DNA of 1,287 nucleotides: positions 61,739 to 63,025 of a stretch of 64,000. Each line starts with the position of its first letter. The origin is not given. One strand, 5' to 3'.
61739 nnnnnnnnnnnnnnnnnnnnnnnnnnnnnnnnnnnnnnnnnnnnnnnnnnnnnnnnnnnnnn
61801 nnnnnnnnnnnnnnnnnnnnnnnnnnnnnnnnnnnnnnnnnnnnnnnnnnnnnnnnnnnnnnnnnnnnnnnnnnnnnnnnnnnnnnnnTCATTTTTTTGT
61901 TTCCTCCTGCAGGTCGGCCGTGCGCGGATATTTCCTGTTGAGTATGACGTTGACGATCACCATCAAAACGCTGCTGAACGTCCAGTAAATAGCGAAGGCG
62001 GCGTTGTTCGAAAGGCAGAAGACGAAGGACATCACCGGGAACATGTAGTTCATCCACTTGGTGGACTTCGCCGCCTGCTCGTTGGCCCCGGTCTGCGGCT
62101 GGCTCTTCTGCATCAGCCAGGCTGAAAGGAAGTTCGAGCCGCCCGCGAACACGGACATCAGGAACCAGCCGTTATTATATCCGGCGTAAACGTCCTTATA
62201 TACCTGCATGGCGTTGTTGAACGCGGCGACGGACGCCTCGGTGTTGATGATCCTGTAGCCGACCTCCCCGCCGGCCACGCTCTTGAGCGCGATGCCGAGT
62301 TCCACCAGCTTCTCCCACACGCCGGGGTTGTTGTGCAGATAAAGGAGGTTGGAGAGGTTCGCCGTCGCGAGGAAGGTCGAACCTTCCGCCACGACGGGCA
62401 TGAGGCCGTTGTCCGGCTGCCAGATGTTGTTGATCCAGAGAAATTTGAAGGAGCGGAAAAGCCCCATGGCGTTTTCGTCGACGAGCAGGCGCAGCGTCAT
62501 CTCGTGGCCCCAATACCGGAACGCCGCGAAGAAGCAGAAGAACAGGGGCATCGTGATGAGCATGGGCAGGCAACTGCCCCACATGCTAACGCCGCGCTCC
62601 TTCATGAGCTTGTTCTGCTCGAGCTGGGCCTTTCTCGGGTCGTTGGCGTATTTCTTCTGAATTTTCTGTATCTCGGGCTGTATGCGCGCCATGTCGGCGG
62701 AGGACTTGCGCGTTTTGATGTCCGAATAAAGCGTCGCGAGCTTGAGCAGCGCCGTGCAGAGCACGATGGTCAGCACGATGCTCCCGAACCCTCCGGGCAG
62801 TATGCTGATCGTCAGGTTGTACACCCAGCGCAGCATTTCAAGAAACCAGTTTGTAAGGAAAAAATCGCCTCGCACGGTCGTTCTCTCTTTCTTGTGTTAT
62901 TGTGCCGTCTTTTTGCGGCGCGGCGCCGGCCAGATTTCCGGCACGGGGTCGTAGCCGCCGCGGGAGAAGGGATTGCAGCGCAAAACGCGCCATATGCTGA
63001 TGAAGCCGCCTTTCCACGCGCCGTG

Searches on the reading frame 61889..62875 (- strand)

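Call 95: search_protein_families(library=pfam, proteins=[window:61889-62875:-], max_evalue=0.00001)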
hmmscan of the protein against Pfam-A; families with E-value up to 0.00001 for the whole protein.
window:61889-62875:- (328 aa): 1 family
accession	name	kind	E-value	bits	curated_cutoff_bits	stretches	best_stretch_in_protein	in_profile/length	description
PF02096.25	60KD_IMP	-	4.2e-37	128.1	35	1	34-314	2-163/163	60Kd inner membrane protein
